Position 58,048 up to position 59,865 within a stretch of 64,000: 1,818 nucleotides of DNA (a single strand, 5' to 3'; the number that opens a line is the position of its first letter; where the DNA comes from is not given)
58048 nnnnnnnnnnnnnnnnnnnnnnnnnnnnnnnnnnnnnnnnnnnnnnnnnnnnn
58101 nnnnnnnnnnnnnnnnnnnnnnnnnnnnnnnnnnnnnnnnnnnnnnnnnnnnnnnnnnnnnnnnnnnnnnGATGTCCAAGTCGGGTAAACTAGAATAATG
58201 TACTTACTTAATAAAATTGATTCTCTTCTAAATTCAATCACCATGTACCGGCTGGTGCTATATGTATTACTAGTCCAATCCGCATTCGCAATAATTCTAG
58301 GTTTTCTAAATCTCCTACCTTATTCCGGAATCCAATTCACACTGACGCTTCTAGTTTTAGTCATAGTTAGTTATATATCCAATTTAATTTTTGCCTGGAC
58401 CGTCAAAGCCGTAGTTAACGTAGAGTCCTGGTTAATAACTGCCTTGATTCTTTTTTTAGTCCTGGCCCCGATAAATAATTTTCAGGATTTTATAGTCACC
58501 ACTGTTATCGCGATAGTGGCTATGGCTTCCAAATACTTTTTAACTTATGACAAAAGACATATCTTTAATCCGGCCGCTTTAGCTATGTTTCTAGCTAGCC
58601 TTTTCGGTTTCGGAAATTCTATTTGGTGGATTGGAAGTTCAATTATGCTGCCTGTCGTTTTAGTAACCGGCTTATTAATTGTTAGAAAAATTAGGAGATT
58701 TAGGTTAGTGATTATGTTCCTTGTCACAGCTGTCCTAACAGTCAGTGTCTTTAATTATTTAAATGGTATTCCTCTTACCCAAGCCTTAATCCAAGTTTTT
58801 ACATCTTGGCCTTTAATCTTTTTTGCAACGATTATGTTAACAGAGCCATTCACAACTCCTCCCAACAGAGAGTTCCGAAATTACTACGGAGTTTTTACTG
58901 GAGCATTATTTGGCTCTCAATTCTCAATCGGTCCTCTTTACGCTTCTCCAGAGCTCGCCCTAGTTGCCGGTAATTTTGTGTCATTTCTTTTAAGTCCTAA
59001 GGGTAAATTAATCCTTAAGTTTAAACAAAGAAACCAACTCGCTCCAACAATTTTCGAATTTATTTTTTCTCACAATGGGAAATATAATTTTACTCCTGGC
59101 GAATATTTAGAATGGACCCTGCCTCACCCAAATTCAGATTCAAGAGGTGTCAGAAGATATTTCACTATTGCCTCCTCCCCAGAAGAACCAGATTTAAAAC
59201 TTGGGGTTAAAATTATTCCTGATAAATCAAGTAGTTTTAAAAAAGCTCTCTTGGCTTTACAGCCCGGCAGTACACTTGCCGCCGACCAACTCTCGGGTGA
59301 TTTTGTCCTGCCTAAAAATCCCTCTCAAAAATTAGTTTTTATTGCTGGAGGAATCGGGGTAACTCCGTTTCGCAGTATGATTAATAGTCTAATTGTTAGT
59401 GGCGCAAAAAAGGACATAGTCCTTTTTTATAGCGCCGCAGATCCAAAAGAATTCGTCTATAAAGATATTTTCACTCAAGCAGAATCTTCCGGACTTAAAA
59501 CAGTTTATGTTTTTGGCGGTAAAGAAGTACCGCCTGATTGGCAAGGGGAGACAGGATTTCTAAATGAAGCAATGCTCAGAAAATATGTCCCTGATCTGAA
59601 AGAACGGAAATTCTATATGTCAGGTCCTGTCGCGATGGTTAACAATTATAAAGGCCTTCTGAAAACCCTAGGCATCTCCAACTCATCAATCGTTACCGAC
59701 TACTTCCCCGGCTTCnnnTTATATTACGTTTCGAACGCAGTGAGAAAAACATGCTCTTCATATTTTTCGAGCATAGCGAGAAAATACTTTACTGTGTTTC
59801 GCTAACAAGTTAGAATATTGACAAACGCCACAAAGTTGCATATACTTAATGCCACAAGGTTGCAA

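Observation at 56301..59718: Compact flavin-based transmembrane electron-transfer module: Fur-family regulator, NqrC-like FMN-binding protein, ApbE, and an NqrB/RnfD-FNR fusion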

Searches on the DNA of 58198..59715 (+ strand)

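Call 71: search_rna_families(sources=[L001, L083, L084], threshold=gathering, show_alignments=1)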
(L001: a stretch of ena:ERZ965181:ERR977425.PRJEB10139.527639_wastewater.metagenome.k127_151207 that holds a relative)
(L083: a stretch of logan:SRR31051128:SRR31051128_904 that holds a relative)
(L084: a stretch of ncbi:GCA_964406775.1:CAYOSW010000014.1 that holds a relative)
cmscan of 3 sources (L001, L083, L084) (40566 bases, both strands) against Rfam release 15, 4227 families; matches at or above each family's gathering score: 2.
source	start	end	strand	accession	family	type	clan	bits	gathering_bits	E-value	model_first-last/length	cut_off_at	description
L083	8856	8974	-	RF00050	FMN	Cis-reg; riboswitch;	-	105.9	66.2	8.7e-24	1-138/138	no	FMN riboswitch aptamer (RFN element)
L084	9757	9873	-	RF00050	FMN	Cis-reg; riboswitch;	-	102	66.2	1e-22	1-138/138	no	FMN riboswitch aptamer (RFN element)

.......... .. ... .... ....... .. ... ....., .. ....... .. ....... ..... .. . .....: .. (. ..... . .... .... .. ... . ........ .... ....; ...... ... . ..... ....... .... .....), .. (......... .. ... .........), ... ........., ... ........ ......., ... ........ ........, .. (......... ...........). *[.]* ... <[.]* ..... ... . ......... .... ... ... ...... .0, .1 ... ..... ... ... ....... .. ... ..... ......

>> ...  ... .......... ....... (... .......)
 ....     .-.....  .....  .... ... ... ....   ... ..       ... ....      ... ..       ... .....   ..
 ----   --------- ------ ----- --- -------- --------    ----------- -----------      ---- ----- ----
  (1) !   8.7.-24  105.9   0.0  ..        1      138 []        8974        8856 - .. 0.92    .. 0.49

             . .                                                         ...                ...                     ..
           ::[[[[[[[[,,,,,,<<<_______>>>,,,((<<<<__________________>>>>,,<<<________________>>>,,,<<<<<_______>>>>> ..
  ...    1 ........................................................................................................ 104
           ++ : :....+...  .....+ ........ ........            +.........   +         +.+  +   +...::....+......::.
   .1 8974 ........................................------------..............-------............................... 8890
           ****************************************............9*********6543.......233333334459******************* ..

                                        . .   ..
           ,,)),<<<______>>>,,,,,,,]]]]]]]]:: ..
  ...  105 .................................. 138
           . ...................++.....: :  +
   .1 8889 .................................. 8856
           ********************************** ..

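Call 72: search_rna_families(source=L001, start=11400, end=12200, threshold=evalue, max_evalue=1, show_alignments=1)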
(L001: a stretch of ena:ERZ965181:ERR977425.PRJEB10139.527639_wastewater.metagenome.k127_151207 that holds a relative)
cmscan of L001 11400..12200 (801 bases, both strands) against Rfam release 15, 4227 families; matches with E-value up to 1: 2.
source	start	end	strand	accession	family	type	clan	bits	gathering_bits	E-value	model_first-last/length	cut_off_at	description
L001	11796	11912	-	RF00050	FMN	Cis-reg; riboswitch;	-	58.3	66.2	1.6e-12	11-128/138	no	FMN riboswitch aptamer (RFN element)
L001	11674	11763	-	RF02837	anti-hemB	Gene; sRNA;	-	19.4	49.5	0.062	1-81/81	no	Burkholderia RNA 7 (anti-hemB)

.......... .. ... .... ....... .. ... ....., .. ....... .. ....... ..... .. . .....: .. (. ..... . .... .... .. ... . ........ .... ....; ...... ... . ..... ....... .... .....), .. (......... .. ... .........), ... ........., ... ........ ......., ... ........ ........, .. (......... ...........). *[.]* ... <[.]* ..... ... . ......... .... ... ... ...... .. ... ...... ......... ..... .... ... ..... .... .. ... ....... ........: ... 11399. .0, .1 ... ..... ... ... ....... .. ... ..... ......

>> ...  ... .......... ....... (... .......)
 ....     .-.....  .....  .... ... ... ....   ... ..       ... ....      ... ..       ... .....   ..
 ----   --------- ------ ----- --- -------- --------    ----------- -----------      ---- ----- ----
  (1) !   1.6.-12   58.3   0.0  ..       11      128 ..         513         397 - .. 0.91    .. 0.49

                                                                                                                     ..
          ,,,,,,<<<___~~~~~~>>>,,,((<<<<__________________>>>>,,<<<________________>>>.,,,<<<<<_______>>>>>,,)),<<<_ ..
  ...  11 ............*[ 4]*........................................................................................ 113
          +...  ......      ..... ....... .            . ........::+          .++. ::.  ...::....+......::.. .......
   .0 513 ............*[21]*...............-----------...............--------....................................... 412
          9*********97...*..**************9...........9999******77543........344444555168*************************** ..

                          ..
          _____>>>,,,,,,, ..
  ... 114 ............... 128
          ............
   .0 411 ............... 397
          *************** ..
